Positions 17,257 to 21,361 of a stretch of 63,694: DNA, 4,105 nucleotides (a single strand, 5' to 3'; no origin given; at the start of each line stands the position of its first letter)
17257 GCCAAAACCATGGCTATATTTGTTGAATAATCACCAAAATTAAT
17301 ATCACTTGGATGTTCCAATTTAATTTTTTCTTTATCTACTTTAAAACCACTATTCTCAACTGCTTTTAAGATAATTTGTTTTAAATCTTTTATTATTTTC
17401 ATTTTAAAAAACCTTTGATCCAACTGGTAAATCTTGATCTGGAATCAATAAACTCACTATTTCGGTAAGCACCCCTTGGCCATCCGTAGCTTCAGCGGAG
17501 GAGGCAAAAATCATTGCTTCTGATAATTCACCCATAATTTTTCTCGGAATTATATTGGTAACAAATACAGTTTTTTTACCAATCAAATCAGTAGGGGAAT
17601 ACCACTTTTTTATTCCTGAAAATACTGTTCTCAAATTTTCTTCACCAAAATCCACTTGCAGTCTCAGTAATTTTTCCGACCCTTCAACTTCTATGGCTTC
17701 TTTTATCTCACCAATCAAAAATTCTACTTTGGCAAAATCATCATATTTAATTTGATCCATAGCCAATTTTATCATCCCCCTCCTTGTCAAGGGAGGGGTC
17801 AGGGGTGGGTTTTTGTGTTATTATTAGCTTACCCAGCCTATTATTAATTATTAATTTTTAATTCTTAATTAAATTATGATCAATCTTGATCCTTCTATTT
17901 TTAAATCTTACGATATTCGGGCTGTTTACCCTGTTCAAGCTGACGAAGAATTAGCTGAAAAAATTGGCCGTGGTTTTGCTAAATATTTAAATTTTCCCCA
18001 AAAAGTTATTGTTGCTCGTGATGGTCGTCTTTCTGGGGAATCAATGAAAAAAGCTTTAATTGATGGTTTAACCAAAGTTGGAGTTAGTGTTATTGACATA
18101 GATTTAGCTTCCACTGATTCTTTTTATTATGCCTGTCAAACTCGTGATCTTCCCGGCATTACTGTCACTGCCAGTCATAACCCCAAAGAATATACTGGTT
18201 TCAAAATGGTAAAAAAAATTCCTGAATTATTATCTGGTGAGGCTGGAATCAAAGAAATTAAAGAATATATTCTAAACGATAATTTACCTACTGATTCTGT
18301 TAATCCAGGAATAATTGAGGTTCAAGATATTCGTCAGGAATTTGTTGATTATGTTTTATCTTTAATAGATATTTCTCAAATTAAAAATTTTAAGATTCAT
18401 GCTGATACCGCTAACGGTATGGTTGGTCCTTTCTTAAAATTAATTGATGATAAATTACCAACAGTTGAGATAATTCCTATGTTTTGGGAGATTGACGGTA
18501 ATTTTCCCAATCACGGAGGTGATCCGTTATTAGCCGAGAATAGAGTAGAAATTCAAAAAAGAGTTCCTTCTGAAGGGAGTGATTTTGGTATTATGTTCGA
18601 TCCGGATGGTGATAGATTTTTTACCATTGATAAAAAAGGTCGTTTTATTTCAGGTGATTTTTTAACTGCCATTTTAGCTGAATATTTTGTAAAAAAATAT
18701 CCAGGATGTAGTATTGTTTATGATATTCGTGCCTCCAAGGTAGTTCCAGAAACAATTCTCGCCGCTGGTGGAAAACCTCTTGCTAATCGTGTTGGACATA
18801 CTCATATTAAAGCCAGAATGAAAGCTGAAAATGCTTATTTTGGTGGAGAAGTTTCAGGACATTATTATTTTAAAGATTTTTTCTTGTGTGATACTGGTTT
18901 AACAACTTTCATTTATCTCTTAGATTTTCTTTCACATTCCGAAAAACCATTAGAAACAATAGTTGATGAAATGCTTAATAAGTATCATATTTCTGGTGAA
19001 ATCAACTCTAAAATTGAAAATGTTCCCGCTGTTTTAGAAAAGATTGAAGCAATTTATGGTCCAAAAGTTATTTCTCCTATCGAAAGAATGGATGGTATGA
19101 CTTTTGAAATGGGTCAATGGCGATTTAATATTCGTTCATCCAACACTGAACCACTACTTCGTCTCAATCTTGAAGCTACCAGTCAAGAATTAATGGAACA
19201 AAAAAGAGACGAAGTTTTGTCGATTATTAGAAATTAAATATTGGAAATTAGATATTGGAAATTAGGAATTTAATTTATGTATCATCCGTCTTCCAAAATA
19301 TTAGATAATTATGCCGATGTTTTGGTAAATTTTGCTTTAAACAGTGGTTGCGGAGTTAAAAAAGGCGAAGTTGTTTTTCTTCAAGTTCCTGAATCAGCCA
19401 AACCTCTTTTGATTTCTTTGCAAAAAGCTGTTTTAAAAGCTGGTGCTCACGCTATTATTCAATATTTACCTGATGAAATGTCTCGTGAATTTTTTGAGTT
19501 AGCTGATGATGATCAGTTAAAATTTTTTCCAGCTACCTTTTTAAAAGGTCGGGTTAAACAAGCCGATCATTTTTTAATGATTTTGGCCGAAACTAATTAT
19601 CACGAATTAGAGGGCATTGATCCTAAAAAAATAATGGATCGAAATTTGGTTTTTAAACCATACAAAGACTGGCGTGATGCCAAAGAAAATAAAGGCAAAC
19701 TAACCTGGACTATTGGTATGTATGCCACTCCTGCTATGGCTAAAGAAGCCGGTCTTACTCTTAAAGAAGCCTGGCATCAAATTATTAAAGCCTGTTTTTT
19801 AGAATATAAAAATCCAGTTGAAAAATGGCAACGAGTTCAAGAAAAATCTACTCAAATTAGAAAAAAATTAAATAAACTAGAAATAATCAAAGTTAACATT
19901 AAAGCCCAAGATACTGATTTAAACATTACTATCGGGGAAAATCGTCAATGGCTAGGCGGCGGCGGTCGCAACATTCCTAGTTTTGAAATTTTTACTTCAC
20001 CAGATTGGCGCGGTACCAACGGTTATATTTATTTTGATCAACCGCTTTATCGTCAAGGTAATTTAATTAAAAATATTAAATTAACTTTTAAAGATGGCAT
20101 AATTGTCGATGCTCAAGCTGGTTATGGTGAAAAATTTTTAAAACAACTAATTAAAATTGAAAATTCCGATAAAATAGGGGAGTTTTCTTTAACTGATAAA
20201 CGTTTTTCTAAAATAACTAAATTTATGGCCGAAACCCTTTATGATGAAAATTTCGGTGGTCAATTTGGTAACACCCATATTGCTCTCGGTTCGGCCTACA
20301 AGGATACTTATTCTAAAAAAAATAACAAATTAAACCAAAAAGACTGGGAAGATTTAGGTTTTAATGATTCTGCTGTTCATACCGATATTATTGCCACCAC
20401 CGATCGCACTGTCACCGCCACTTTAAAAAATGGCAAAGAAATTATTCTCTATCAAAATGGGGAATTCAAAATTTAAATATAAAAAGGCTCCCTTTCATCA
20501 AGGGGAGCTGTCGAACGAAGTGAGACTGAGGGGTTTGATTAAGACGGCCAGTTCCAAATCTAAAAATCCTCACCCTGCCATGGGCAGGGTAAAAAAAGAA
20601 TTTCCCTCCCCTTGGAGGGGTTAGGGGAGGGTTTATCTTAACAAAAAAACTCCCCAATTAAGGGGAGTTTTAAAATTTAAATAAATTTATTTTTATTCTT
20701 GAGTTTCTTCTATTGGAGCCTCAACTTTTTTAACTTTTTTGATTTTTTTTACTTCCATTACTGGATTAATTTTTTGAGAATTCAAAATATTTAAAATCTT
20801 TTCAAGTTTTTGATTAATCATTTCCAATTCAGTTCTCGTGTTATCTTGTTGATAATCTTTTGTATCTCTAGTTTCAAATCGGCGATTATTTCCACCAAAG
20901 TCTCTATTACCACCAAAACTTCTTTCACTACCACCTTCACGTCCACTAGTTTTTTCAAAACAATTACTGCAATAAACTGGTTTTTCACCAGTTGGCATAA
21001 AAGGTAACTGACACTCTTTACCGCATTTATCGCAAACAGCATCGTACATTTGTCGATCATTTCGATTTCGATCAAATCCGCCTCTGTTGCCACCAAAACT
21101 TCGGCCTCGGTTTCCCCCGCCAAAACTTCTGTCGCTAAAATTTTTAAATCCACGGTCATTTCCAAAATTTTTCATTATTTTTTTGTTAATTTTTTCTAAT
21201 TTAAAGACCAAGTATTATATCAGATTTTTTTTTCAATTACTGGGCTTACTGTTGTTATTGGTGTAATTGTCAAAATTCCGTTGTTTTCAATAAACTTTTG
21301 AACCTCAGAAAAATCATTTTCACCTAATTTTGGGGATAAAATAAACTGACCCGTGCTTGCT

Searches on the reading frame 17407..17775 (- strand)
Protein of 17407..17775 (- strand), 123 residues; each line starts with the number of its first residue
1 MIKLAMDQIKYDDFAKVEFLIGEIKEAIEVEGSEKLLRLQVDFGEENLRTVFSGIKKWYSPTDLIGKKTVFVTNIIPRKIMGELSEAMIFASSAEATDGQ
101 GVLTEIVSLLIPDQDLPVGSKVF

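Call 82: search_protein_families(library=pfam, proteins=[window:17407-17775:-], max_evalue=0.001)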
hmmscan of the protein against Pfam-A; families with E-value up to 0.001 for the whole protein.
window:17407-17775:- (123 aa): 1 family
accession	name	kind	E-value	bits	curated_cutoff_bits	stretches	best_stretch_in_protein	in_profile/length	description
PF01588.26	tRNA_bind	-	3.3e-22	78.8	27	1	21-120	3-95/96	Putative tRNA binding domain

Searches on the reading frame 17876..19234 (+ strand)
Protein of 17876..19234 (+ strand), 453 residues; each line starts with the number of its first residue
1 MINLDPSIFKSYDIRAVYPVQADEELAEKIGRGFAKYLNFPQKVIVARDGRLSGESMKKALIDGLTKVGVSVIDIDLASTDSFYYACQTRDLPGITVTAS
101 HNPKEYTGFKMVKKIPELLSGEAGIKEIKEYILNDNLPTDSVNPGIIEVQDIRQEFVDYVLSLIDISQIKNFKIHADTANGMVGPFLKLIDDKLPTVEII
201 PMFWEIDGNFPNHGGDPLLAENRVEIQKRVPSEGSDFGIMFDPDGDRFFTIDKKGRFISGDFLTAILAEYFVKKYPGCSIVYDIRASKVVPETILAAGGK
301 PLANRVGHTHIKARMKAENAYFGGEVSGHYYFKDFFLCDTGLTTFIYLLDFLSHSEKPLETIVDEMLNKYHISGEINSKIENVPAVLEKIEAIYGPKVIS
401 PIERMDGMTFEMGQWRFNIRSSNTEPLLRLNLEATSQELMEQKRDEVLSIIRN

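Call 82: search_protein_families(library=pfam, proteins=[window:17876-19234:+], max_evalue=0.001)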
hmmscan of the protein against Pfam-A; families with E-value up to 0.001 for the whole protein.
window:17876-19234:+ (453 aa): 4 families
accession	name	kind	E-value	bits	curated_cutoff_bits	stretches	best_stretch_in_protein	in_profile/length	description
PF02878.22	PGM_PMM_I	-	1.1e-28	100.1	22.5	1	8-132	3-131/138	Phosphoglucomutase/phosphomannomutase, alpha/beta/alpha domain I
PF02880.22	PGM_PMM_III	-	6.5e-22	78.3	20.7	1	260-370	2-115/115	Phosphoglucomutase/phosphomannomutase, alpha/beta/alpha domain III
PF02879.22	PGM_PMM_II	-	9.4e-16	58.7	29.3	1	155-255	2-103/103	Phosphoglucomutase/phosphomannomutase, alpha/beta/alpha domain II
PF00408.26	PGM_PMM_IV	-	2e-09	37.8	23.1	1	375-448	1-66/68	Phosphoglucomutase/phosphomannomutase, C-terminal domain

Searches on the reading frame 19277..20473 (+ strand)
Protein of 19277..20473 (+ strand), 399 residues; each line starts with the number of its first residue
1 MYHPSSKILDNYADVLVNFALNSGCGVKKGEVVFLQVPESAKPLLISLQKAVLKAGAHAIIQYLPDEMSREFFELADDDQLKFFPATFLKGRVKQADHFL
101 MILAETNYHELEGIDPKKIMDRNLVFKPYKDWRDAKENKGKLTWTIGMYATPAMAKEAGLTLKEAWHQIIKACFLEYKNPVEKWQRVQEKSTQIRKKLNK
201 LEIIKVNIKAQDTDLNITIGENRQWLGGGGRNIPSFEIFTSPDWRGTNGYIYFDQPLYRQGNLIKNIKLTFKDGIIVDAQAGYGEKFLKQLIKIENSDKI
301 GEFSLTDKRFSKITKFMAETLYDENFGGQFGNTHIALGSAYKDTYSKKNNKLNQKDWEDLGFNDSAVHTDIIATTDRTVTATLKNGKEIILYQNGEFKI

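Call 82: search_protein_families(library=pfam, proteins=[window:19277-20473:+], max_evalue=0.001)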
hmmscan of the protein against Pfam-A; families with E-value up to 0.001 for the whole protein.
window:19277-20473:+ (399 aa): 1 family
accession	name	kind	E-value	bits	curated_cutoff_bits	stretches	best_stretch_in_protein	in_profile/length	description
PF02073.20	Peptidase_M29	-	1.8e-102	343.7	27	1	7-397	3-406/406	Thermophilic metalloprotease (M29)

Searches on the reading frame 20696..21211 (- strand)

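Call 82: search_protein_families(library=pfam, proteins=[window:20696-21211:-], max_evalue=0.001)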
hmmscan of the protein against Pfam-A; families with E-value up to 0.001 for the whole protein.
window:20696-21211:- (172 aa): 1 family
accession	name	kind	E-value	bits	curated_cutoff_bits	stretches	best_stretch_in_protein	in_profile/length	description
PF23477.1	zf_Tbcl_2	-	1.9e-17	63.1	27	1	53-88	1-36/37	Probable treble clef zinc finger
